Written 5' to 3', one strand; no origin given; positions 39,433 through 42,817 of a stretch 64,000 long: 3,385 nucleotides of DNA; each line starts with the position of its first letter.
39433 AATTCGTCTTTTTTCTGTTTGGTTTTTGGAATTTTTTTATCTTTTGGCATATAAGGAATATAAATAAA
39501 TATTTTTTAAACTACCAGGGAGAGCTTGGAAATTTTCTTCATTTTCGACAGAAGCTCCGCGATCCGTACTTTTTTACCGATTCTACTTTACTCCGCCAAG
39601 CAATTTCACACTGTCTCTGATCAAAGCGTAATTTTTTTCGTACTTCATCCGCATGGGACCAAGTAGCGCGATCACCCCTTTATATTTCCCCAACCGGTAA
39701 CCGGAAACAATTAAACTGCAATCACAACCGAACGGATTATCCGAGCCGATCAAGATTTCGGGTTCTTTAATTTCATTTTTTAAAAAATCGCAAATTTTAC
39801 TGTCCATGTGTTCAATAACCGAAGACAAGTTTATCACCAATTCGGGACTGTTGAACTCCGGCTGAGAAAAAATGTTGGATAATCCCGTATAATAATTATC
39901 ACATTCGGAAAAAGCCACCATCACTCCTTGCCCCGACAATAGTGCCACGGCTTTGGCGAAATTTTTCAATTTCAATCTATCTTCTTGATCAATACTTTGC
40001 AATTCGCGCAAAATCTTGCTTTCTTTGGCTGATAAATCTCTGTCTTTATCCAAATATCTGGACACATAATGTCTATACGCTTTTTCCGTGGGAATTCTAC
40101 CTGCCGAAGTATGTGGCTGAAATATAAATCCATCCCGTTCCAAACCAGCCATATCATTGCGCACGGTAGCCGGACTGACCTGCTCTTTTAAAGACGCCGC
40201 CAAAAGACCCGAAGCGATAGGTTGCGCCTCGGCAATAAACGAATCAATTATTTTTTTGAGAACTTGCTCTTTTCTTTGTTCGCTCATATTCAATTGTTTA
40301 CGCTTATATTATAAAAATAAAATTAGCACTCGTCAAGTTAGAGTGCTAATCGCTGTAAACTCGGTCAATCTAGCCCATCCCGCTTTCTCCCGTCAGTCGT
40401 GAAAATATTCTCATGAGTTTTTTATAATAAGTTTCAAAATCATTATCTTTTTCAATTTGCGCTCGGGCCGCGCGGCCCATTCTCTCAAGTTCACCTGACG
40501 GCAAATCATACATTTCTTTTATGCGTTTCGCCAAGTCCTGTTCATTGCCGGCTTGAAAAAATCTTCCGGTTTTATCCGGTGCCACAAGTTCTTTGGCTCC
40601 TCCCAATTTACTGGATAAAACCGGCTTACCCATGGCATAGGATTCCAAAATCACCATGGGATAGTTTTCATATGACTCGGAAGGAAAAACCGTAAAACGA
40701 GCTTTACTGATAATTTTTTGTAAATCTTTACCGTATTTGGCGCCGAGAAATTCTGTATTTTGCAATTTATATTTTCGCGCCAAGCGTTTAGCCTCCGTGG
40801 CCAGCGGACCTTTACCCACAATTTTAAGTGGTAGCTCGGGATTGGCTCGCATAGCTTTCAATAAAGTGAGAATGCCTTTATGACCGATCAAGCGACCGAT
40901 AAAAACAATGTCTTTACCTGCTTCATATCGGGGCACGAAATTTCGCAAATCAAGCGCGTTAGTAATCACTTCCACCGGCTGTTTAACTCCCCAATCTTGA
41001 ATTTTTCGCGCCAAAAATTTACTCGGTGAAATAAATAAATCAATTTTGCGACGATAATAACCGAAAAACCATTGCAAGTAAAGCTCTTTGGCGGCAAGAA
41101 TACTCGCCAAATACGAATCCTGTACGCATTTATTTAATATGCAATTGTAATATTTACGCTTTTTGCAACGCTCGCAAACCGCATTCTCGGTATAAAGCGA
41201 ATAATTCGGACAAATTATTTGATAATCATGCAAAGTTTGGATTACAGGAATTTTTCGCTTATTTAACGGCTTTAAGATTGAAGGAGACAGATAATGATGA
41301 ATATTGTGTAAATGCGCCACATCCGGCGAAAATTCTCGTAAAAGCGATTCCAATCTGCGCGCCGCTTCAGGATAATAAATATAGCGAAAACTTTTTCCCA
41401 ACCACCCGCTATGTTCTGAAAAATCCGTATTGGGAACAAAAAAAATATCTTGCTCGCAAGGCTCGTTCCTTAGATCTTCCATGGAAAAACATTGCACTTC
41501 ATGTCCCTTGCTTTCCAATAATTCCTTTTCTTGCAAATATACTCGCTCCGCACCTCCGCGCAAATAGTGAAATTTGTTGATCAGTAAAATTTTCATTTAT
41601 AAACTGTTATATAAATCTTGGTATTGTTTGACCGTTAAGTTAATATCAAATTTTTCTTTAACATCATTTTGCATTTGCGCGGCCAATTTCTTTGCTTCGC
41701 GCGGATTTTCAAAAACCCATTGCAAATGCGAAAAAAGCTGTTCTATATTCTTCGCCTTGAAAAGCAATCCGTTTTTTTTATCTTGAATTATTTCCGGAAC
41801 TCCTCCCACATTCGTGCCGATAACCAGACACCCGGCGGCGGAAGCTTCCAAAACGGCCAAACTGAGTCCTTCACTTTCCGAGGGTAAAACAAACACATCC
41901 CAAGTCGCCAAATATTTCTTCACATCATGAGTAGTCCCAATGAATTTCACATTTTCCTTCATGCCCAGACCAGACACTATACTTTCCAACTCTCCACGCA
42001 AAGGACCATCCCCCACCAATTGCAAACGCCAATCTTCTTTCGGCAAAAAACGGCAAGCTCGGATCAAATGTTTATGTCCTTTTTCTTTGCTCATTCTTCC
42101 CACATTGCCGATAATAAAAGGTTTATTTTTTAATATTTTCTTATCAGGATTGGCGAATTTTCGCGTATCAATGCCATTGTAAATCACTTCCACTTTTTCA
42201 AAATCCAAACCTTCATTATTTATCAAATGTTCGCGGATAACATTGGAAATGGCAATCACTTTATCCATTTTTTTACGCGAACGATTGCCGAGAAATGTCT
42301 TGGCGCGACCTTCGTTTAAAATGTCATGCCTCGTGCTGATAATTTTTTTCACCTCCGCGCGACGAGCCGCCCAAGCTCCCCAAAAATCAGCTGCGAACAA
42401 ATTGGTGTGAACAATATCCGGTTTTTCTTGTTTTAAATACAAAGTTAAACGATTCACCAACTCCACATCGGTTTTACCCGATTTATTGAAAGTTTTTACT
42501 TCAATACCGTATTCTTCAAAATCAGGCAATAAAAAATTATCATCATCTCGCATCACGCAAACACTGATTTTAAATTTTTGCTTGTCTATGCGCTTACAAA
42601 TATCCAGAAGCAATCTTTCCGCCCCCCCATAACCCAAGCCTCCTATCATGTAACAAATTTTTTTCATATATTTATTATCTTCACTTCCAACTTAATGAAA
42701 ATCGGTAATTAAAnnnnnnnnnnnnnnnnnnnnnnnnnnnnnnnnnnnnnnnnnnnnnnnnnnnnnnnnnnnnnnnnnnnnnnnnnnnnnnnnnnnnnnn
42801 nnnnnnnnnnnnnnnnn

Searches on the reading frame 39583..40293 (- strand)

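Call 6: search_protein_families(library=pfam, proteins=[window:39583-40293:-], max_evalue=0.01)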
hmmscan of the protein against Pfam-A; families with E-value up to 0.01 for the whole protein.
window:39583-40293:- (236 aa): 3 families
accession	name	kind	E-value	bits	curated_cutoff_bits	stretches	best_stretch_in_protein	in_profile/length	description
PF01628.27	HrcA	-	1.6e-17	64.6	22.2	1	85-220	85-213/215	HrcA protein C terminal domain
PF03444.21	HrcA_DNA-bdg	-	0.0013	18.8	21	1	8-75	6-72/79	Winged helix-turn-helix transcription repressor, HrcA DNA-binding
PF08220.18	HTH_DeoR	-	0.0093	16.1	21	0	38-64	25-51/57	DeoR-like helix-turn-helix domain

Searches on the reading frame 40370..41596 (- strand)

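Call 6: search_protein_families(library=pfam, proteins=[window:40370-41596:-], max_evalue=0.01)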
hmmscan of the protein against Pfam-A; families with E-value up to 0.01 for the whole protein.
window:40370-41596:- (408 aa): 6 families
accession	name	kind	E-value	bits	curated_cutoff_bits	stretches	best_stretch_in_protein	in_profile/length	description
PF00534.26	Glycos_transf_1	-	1.5e-32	113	26.4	1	220-379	8-171/172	Glycosyl transferases group 1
PF13692.12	Glyco_trans_1_4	-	2.3e-25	90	27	1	228-363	2-140/142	Glycosyl transferases group 1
PF13439.12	Glyco_transf_4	-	1.5e-19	71.1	28.5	1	14-217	2-168/170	Glycosyltransferase Family 4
PF13579.12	Glyco_trans_4_4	-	5e-12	46.9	29.7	1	14-213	1-157/158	Glycosyl transferase 4-like domain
PF13524.12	Glyco_trans_1_2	-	3.6e-09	37.2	25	1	245-394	5-142/144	Glycosyl transferase-like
PF13477.12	Glyco_trans_4_2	-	4.3e-05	24.1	23.4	1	25-124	18-110/139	Glycosyl transferase 4-like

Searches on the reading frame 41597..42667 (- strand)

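Call 6: search_protein_families(library=pfam, proteins=[window:41597-42667:-], max_evalue=0.01)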
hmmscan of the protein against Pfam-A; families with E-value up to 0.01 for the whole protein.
window:41597-42667:- (356 aa): 7 families
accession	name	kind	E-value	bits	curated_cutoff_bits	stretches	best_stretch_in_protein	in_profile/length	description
PF00534.26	Glycos_transf_1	-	1.3e-39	135.9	26.4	1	175-331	7-168/172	Glycosyl transferases group 1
PF13692.12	Glyco_trans_1_4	-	6e-35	121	27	1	185-320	3-141/142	Glycosyl transferases group 1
PF13439.12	Glyco_transf_4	-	6.7e-28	98.3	28.5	1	13-169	1-169/170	Glycosyltransferase Family 4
PF13579.12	Glyco_trans_4_4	-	2.3e-12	48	29.7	1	14-165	1-158/158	Glycosyl transferase 4-like domain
PF20706.3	GT4-conflict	-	1.8e-07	30.9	26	1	135-340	148-376/385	Family 4 Glycosyltransferase in conflict systems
PF13477.12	Glyco_trans_4_2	-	1.5e-06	28.9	23.4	1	19-138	12-136/139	Glycosyl transferase 4-like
PF13524.12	Glyco_trans_1_2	-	2e-05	25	25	1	263-348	58-141/144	Glycosyl transferase-like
